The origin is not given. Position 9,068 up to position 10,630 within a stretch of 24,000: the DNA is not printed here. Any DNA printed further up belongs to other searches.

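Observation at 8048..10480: Tandem-duplicated, fused, dehydrogenase-like protein lacking a dinucleotide-binding glycine motif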

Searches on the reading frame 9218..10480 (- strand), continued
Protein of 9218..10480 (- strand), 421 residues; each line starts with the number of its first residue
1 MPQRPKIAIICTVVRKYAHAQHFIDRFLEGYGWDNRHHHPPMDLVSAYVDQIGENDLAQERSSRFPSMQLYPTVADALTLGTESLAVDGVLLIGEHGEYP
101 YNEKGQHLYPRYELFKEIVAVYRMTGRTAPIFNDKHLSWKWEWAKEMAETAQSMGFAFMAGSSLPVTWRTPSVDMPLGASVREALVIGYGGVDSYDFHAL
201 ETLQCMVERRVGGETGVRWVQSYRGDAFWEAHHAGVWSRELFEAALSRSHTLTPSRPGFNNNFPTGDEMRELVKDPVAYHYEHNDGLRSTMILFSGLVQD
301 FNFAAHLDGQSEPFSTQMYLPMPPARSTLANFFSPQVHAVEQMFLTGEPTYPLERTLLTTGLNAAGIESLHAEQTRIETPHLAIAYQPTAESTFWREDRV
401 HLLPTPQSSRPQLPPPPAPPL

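Call 49: search_protein_families(library=pfam, proteins=[L032:3082-4470:+, L047:8357-9262:+, L056:3654-4907:+, L020:825-2687:+, L027:8081-8500:+, L037:6893-7756:+, L049:9010-9966:+, L047:1125-2243:+, L041:10202-11221:+, L069:8734-9987:-], max_evalue=0.0001)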
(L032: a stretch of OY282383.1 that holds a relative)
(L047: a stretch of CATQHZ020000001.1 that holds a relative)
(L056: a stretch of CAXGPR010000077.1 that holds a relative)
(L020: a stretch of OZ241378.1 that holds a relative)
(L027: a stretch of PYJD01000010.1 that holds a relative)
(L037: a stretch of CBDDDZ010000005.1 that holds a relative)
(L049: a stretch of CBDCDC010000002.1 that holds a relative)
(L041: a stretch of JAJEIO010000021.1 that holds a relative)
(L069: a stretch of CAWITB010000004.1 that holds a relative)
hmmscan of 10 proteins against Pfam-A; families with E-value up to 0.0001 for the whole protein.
L032:3082-4470:+ (462 aa): 3 families
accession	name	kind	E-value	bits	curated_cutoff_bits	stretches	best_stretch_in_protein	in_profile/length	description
PF00884.28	Sulfatase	-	1.4e-33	117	25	1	4-347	2-298/301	Sulfatase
PF16347.10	SGSH_C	-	4.2e-11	43.7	29.3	1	307-381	10-84/154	N-sulphoglucosamine sulphohydrolase, C-terminal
PF01663.27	Phosphodiest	-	6e-10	39.7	23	0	258-295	188-225/342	Type I phosphodiesterase / nucleotide pyrophosphatase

L047:8357-9262:+ (301 aa): 1 family
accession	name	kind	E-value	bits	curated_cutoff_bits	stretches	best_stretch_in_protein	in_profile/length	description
PF05721.19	PhyH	-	1.9e-26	94.1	22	1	18-237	1-211/213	Phytanoyl-CoA dioxygenase (PhyH)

L056:3654-4907:+ (417 aa): 2 families
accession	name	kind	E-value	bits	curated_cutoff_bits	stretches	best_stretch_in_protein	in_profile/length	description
PF13378.12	MR_MLE_C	-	1.2e-55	189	29.4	1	177-403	3-218/219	Enolase C-terminal domain-like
PF02746.21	MR_MLE_N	-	7.3e-18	65.3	22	1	34-126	28-117/117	Mandelate racemase / muconate lactonizing enzyme, N-terminal domain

L020:825-2687:+ (620 aa): 3 families
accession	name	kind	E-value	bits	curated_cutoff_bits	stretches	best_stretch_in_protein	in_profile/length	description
PF00753.33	Lactamase_B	-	1.5e-20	74.4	22.7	2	17-216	4-196/196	Metallo-beta-lactamase superfamily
PF12706.13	Lactamase_B_2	-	2e-09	37.8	27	0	303-424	11-146/200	Beta-lactamase superfamily domain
PF19583.5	ODP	-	1.8e-06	28.4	27.2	0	19-217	3-194/194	ODP family beta lactamase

L027:8081-8500:+ (139 aa): 3 families
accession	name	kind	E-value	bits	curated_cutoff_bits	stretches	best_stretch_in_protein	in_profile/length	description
PF00903.31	Glyoxalase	-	2e-16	60.9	20.6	1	11-136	5-121/121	Glyoxalase/Bleomycin resistance protein/Dioxygenase superfamily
PF12681.13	Glyoxalase_2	-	1.1e-06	29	30.1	1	13-136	6-113/118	Glyoxalase-like domain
PF13669.12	Glyoxalase_4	-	2.1e-05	25.2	27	1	11-119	3-102/109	Glyoxalase/Bleomycin resistance protein/Dioxygenase superfamily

L037:6893-7756:+ (287 aa): 1 family
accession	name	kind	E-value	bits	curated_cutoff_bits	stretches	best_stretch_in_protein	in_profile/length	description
PF02633.19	Creatininase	-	4e-67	226.5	31.3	1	12-259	2-238/238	Creatinine amidohydrolase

L049:9010-9966:+ (318 aa): 0 families

L047:1125-2243:+ (372 aa): 1 family
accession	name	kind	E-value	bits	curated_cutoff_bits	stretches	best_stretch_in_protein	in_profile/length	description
PF04015.17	DUF362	-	1.7e-19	71.1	24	1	121-326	2-198/200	Domain of unknown function (DUF362)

L041:10202-11221:+ (339 aa): 1 family
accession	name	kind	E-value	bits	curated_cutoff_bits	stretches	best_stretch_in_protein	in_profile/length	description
PF00248.27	Aldo_ket_red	-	2.3e-48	165.2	24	1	18-327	2-287/291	Aldo/keto reductase family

L069:8734-9987:- (417 aa): 1 family
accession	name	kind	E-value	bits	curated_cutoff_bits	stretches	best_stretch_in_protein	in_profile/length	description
PF01244.27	Peptidase_M19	-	5.7e-81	272.6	26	1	34-399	2-319/319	Membrane dipeptidase (Peptidase family M19)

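Call 56: search_protein_families(library=pfam, alignment_id=A3, max_evalue=10)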
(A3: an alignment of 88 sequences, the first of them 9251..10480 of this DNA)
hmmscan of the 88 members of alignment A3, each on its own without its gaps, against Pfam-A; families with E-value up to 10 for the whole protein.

A. member 1, window:9251-10480:- (410 aa): 0 families

B. families by the number of members that match (of 88 scanned): 12 families
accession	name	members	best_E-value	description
PF10518.14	TAT_signal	11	2.9e-05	TAT (twin-arginine translocation) pathway signal sequence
PF11011.13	DUF2849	3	0.1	Protein of unknown function (DUF2849)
PF01408.29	GFO_IDH_MocA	1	0.031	Oxidoreductase family, NAD-binding Rossmann fold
PF03687.19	UPF0164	1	0.065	Uncharacterised protein family (UPF0164)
PF11149.13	DUF2924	1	0.068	Protein of unknown function (DUF2924)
PF10799.13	YliH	1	0.1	Biofilm formation protein (YliH/bssR)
PF16834.11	CSM2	1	0.14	Shu complex component Csm2, DNA-binding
PF12412.13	DUF3667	1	0.16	Protein of unknown function (DUF3667)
PF24170.1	Fn3-II_PB4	1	0.16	Straight fiber protein PB4 second Fn3-like domain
PF20498.3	DUF6728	1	0.59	Family of unknown function (DUF6728)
PF25196.1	DPC4_C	1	0.61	Diatom pyrenoid component 4 C-terminal motif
PF24088.1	DUF7373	1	0.62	Domain of unknown function (DUF7373) N-terminal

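Call 64: search_protein_families(library=pfam, proteins=[P0148, P0161, P0168, P0177, P0232, P0240, P0123], max_evalue=0.01)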
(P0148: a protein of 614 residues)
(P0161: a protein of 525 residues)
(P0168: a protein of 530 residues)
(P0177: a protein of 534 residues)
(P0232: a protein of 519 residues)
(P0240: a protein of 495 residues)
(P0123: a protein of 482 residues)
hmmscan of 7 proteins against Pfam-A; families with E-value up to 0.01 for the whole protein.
P0148 (614 aa): 1 family
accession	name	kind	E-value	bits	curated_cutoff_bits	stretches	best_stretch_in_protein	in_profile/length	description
PF06439.18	3keto-disac_hyd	-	1.6e-41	142.8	26.8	1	433-611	1-187/187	3-keto-disaccharide hydrolase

P0161 (525 aa): 0 families

P0168 (530 aa): 1 family
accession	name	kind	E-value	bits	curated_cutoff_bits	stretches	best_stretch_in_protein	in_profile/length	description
PF22888.1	FIMAH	-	3.7e-06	27.8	24.8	1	446-518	3-80/81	FIMAH domain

P0177 (534 aa): 0 families

P0232 (519 aa): 0 families

P0240 (495 aa): 0 families

P0123 (482 aa): 0 families

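Call 69: search_protein_families(library=ncbifam, proteins=[L083:12456-14054:+, L063:12756-14033:+], max_evalue=0.001)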
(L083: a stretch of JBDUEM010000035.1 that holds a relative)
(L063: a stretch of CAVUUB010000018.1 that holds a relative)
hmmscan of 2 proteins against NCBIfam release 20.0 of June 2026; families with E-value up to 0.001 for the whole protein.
L083:12456-14054:+ (532 aa): 15 families
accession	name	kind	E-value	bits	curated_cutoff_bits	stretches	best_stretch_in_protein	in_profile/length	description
TIGR01437.1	selA_rel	subfamily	5.5e-51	173.6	385.3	1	50-375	1-328/363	DgaE family pyridoxal phosphate-dependent ammonia lyase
NF047797.1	glminPNH3LysDgaE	equivalog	1.5e-48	165.7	600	1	49-375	2-327/367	D-glucosaminate-6-phosphate ammonia lyase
TIGR01326.1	OAH_OAS_sulfhy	subfamily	1.1e-07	30.9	495.1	1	156-255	108-208/418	O-acetylhomoserine aminocarboxypropyltransferase/cysteine synthase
NF005872.0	PRK07812.1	equivalog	1.4e-06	27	703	1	158-255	125-224/439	bifunctional o-acetylhomoserine/o-acetylserine sulfhydrylase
TIGR01977.1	am_tr_V_EF2568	hypoth_equivalog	1.9e-06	27.2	377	1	178-261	127-210/376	cysteine desulfurase family protein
TIGR01328.1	met_gam_lyase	equivalog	2.4e-06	26.7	549.7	1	168-268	124-225/391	methionine gamma-lyase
TIGR00474.1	selA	equivalog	9.4e-06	24.7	267.9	1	180-307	203-339/455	L-seryl-tRNA(Sec) selenium transferase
NF006096.0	PRK08248.1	equivalog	1.6e-05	23.8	726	1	157-254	116-214/431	homocysteine synthase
NF006095.0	PRK08247.1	equivalog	4.5e-05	22.4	585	1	160-255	107-203/369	methionine biosynthesis PLP-dependent protein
NF004650.0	PRK05994.1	equivalog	4.6e-05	22.4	667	1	157-254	115-213/427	O-acetylhomoserine aminocarboxypropyltransferase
NF006004.0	PRK08134.1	equivalog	5.5e-05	22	636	1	155-254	114-214/433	O-acetylhomoserine aminocarboxypropyltransferase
NF005047.0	PRK06460.1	equivalog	6.7e-05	21.9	501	1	160-267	100-210/376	hypothetical protein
TIGR04343.1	egtE_PLP_lyase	equivalog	7.2e-05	21.7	400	1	162-263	116-215/370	ergothioneine biosynthesis PLP-dependent enzyme EgtE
NF005695.0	PRK07503.1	equivalog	0.00024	19.9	666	1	161-264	121-227/403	methionine gamma-lyase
NF005696.0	PRK07504.1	equivalog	0.00026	19.9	675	1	158-272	118-230/397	O-succinylhomoserine sulfhydrylase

L063:12756-14033:+ (425 aa): 2 families
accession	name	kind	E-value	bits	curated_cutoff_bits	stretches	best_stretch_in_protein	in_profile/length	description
TIGR01437.1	selA_rel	subfamily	2.6e-25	89.1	385.3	1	100-267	171-328/363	DgaE family pyridoxal phosphate-dependent ammonia lyase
NF047797.1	glminPNH3LysDgaE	equivalog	8.5e-20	71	600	1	100-267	173-327/367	D-glucosaminate-6-phosphate ammonia lyase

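Call 75: list_cluster_members(proteins=[P0121, P0122, P0129, P0132, P0148, P0165, P0179, P0187, P0265, P0244])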
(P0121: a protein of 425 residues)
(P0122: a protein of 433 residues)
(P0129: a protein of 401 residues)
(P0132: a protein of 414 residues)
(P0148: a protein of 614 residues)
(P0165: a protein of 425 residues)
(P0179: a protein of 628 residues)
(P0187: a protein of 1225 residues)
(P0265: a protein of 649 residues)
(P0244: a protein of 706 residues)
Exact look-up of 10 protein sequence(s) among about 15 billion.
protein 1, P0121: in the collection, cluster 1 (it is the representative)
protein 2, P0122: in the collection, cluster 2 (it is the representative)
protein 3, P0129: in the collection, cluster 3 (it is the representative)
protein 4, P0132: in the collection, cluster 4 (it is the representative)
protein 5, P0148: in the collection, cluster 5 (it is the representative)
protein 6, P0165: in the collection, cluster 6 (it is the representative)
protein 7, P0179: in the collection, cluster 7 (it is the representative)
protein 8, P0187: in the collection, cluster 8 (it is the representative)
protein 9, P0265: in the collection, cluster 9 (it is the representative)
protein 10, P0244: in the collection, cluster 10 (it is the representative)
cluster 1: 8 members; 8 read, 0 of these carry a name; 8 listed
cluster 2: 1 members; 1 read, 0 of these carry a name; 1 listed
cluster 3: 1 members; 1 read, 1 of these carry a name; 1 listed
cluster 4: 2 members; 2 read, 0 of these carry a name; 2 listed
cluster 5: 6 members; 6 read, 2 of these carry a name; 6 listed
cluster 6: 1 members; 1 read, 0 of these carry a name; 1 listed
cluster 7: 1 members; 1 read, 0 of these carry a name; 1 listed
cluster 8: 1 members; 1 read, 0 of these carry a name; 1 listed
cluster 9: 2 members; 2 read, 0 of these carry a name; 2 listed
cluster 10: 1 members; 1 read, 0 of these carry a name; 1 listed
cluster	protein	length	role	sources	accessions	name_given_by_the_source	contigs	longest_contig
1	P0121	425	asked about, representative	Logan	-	-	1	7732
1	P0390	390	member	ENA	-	-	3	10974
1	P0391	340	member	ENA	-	-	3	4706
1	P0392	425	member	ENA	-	-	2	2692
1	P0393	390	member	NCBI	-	-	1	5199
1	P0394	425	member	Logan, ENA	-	-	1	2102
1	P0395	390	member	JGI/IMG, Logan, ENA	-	-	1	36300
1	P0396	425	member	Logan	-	-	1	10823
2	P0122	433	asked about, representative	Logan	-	-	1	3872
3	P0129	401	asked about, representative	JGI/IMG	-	hypothetical protein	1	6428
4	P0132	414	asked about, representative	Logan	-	-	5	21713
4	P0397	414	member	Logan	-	-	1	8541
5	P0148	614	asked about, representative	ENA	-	-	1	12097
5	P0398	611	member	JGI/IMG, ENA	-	hypothetical protein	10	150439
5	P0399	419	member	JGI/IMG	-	hypothetical protein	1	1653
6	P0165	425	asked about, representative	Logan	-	-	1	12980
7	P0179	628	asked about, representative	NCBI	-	-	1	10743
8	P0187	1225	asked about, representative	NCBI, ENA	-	-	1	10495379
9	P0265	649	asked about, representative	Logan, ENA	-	-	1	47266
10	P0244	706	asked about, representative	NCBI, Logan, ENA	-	-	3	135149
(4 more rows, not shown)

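Call 76: find_homologous_proteins(query=P0165, max_evalue=1e-10)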
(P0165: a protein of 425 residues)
Query P0165 (425 aa): 7966 proteins with E <= 1e-10 among 8000 candidates; the best 120 are listed.
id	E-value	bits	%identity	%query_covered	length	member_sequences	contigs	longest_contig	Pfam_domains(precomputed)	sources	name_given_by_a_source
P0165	1.0e-290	982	100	100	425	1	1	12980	-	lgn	-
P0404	4.4e-179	614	66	93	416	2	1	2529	-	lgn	-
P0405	2.1e-174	598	62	96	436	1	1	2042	-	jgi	jgi:hypothetical protein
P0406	1.5e-171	589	63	92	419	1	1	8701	-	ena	-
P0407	6.0e-165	567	57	98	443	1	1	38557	-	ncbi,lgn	-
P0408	6.3e-164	564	58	97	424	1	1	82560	-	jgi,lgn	jgi:hypothetical protein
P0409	6.8e-161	554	59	95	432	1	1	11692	-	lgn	-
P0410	1.1e-160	553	58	100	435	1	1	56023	-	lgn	-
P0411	1.3e-160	553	57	100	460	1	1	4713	-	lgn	-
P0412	1.7e-160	553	59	95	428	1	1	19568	-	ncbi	-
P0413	4.3e-160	551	59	95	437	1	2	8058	-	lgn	-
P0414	6.1e-159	547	58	99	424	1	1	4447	-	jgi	jgi:hypothetical protein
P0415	9.8e-159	547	58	97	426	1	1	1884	-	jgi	jgi:hypothetical protein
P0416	1.6e-158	546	56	96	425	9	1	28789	-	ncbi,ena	ncbi:MAG: hypothetical protein VB835_05515 [Pirellulales bacterium]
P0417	3.3e-158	545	59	94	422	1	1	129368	-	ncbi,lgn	ncbi:MAG: hypothetical protein RIC55_27015 [Pirellulaceae bacterium]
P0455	3.9e-148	512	53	97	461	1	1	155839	-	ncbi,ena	-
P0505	4.4e-144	498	56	92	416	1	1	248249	-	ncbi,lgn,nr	ncbi:MAG: hypothetical protein HYX69_14165 [Planctomycetia bacterium]|nr:hypothetical protein [Planc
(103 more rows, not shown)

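Call 77: find_encoding_contigs(protein=P0417, flank=7000, max_places=1)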
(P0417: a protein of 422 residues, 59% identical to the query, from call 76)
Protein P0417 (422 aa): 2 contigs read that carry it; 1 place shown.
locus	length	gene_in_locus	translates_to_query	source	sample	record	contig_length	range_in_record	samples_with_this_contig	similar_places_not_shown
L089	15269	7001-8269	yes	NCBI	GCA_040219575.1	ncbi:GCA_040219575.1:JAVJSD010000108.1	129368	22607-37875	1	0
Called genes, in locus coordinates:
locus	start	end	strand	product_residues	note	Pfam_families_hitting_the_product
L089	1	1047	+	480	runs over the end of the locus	PF07394:DUF1501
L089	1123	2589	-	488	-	PF13490:zf-HC2, PF04773:FecR (weak), PF13646:HEAT_2 (weak)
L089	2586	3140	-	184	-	PF07638:Sigma70_ECF (weak), PF04542:Sigma70_r2, PF08281:Sigma70_r4_2, PF04545:Sigma70_r4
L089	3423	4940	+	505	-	-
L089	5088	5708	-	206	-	-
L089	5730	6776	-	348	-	PF00891:Methyltransf_2, PF13489:Methyltransf_23, PF08241:Methyltransf_11 (weak), PF08242:Methyltransf_12, PF13649:Methyltransf_25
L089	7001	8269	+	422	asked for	-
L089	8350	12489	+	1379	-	PF07635:PSCyt1, PF07583:PSCyt2, PF07587:PSD1, PF13385:Laminin_G_3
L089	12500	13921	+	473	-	PF07394:DUF1501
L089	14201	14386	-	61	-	-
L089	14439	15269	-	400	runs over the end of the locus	PF00346:Complex1_49kDa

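Call 78: find_encoding_contigs(protein=P0505, flank=7000, max_places=1)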
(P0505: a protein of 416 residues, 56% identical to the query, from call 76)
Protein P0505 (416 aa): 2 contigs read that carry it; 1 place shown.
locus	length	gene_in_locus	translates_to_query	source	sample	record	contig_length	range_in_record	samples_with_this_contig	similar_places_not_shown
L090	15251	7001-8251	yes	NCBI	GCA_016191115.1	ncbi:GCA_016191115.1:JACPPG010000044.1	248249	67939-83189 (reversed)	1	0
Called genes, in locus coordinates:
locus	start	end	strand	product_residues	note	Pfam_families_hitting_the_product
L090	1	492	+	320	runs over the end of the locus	PF01379:Porphobil_deam, PF03900:Porphobil_deamC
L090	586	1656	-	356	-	PF03706:LPG_synthase_TM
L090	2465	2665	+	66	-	PF02599:CsrA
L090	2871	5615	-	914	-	PF05569:Peptidase_M56, PF07596:SBP_bac_10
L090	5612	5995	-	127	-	PF03965:Penicillinase_R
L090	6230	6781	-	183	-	PF01661:Macro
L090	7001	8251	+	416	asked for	-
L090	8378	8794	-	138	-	-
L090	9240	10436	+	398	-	-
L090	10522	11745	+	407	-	PF03781:FGE-sulfatase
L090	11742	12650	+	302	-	PF19975:DO-GTPase1, PF19993:DO-GTPase2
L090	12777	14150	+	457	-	PF20013:GAP1-N2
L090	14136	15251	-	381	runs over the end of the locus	PF00988:CPSase_sm_chain, PF00117:GATase, PF07722:Peptidase_C26 (faint)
